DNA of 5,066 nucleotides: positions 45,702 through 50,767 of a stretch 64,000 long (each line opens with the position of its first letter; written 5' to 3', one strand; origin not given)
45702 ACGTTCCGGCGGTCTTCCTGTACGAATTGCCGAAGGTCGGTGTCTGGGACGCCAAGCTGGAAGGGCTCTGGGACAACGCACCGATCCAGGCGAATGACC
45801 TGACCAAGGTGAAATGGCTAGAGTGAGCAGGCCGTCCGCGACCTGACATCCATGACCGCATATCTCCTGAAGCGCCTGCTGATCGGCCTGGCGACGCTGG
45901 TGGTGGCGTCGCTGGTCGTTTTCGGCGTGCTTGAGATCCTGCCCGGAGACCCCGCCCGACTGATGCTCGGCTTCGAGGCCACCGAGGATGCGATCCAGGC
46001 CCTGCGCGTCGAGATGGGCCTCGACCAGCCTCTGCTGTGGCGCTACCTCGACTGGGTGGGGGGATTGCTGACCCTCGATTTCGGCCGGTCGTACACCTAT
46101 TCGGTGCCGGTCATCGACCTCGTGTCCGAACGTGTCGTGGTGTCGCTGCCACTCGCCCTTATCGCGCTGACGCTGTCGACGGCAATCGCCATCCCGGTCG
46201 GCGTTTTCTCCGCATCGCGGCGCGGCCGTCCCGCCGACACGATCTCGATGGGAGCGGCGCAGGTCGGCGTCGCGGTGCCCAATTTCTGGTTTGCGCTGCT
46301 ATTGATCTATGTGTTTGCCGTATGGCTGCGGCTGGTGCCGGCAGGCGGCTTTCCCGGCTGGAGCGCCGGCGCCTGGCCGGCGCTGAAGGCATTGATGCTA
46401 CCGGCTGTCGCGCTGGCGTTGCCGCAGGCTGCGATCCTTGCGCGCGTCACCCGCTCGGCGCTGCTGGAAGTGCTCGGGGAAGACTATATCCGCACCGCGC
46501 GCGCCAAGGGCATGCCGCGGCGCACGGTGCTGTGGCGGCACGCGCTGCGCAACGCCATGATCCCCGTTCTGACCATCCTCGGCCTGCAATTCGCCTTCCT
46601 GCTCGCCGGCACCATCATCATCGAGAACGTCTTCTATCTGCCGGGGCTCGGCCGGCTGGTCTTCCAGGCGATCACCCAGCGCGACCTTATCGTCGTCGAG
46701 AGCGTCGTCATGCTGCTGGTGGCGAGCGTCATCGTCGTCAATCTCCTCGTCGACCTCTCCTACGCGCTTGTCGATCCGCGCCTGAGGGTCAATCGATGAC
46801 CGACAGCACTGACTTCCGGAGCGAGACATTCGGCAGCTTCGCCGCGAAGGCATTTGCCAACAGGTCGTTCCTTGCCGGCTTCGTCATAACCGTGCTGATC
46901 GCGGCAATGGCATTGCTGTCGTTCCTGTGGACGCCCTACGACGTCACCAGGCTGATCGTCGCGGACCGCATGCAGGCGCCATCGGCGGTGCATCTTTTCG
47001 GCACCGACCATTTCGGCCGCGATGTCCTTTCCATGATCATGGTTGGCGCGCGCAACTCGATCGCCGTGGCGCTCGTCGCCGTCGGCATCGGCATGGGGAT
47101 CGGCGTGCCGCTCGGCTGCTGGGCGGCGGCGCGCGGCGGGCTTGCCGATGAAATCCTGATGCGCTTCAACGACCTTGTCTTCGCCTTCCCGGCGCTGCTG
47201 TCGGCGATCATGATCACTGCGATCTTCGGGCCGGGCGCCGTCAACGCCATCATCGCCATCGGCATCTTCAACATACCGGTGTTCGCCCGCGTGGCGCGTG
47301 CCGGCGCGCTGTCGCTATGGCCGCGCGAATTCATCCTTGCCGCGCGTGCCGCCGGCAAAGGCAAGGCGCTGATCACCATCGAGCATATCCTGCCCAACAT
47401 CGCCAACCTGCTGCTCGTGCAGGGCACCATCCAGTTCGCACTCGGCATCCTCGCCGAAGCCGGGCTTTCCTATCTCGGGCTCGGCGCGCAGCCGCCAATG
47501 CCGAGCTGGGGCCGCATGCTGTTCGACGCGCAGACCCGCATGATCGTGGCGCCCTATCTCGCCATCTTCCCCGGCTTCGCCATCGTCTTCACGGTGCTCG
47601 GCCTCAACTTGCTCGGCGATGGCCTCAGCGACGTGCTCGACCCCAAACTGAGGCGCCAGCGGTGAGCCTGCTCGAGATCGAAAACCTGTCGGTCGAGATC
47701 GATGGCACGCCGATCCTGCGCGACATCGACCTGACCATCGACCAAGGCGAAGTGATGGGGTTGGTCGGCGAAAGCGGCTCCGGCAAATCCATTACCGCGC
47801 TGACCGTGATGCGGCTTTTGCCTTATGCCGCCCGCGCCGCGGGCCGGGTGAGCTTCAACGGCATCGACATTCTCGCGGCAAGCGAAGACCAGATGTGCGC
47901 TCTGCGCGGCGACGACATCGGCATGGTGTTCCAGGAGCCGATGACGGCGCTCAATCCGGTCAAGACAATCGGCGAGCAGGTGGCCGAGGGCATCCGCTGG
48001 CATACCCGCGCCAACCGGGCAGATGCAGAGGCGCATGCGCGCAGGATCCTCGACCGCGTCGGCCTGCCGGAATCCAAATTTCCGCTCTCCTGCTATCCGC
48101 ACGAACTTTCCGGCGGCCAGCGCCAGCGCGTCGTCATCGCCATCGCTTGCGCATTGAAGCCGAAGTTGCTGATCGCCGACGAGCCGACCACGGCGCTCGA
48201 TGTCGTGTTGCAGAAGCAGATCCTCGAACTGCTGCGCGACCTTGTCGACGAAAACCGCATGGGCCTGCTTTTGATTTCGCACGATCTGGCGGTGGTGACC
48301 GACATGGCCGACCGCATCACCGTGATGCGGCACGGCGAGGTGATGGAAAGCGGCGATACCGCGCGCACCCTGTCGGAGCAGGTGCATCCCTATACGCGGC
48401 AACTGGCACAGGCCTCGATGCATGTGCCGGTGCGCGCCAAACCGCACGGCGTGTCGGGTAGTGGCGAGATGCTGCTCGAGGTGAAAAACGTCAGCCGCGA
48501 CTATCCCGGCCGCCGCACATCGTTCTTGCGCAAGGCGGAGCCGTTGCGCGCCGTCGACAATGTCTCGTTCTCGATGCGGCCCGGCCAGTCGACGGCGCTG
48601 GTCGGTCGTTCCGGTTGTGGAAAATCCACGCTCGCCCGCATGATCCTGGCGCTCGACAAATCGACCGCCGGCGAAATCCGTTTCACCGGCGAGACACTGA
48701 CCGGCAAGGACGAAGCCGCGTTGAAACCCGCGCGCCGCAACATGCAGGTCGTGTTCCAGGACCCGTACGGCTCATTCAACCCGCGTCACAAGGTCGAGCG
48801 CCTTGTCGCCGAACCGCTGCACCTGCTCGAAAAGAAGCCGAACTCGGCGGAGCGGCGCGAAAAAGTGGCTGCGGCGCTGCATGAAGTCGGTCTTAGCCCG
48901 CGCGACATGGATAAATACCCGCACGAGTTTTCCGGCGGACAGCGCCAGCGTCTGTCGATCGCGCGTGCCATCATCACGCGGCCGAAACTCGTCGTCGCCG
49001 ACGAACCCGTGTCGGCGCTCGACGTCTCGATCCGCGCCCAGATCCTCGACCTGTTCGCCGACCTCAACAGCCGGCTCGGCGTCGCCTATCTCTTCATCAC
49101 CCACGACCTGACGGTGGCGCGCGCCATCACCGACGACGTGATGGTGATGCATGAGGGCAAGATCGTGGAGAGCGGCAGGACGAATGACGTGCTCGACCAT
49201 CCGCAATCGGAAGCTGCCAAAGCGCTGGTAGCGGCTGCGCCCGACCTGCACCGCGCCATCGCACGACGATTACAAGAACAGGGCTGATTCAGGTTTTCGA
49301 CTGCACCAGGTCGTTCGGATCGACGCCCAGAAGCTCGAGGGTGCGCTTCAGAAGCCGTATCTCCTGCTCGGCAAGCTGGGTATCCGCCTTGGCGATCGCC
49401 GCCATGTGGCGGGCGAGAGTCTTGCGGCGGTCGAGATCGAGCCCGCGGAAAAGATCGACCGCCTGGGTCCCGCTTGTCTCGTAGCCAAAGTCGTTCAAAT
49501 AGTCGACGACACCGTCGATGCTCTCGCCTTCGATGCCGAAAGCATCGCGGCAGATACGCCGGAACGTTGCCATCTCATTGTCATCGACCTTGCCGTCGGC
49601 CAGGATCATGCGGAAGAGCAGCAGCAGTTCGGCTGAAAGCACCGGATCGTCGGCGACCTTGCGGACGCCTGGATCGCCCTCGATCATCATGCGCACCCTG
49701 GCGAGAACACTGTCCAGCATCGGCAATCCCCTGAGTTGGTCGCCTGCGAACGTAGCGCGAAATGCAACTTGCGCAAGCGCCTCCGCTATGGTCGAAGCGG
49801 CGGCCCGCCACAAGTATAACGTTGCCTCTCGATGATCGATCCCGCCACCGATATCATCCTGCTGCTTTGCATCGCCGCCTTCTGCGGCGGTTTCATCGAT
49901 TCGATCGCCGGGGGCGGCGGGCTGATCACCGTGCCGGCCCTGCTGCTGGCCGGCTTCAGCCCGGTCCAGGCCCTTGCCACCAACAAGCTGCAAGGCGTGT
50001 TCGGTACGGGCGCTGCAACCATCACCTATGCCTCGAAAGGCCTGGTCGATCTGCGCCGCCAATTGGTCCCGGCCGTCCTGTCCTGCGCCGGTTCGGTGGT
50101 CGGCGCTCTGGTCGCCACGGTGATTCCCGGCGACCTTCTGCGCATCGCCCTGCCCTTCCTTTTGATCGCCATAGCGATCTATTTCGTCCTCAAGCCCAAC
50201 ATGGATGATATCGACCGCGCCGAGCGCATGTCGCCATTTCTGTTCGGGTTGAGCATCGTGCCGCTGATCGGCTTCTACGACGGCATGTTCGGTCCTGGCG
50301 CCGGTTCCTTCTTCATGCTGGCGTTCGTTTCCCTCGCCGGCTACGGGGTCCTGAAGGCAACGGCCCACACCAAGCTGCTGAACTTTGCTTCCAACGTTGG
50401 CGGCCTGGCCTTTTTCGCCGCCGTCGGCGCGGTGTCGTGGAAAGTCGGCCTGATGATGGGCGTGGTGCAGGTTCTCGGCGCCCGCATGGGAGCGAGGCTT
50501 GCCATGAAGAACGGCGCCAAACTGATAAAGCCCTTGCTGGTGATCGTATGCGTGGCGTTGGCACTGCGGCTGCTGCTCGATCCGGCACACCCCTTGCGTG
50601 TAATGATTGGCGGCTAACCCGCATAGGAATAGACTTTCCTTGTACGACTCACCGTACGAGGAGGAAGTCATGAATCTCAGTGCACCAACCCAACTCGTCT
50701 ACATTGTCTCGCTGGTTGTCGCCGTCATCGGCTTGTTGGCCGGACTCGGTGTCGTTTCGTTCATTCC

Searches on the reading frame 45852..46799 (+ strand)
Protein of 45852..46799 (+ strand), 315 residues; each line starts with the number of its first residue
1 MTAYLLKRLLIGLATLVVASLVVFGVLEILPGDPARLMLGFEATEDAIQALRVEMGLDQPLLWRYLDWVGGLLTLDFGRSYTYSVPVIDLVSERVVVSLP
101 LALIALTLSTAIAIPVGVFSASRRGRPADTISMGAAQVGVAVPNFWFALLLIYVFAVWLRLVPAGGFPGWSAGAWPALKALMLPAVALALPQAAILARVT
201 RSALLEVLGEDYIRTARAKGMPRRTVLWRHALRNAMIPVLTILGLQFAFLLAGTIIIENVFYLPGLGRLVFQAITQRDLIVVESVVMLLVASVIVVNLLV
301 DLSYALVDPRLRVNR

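Call 78: search_protein_families(library=pfam, proteins=[window:45852-46799:+], max_evalue=0.000001)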
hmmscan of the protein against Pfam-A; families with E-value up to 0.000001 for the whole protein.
window:45852-46799:+ (315 aa): 2 families
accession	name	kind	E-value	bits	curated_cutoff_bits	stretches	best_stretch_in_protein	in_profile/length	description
PF00528.27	BPD_transp_1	-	4e-40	138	26.4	1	113-312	1-183/184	Binding-protein-dependent transport system inner membrane component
PF19300.4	BPD_transp_1_N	-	5.7e-12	46.3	23.8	1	1-74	1-74/114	Binding-prot-dependent transport system membrane comp, N-term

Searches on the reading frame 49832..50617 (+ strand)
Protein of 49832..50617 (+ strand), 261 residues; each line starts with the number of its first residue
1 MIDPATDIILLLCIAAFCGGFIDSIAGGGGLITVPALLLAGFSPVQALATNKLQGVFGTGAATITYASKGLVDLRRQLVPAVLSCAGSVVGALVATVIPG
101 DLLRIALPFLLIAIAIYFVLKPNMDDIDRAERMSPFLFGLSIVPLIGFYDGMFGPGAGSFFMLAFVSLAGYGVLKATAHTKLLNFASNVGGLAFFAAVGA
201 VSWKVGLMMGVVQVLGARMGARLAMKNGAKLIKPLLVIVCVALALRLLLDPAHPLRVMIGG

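Call 78: search_protein_families(library=pfam, proteins=[window:49832-50617:+], max_evalue=0.000001)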
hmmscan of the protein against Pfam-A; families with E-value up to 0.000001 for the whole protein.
window:49832-50617:+ (261 aa): 1 family
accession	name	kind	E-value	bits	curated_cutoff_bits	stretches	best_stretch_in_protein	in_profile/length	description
PF01925.25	TauE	-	1.8e-50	172.3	32.6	1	12-247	1-237/237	Sulfite exporter TauE/SafE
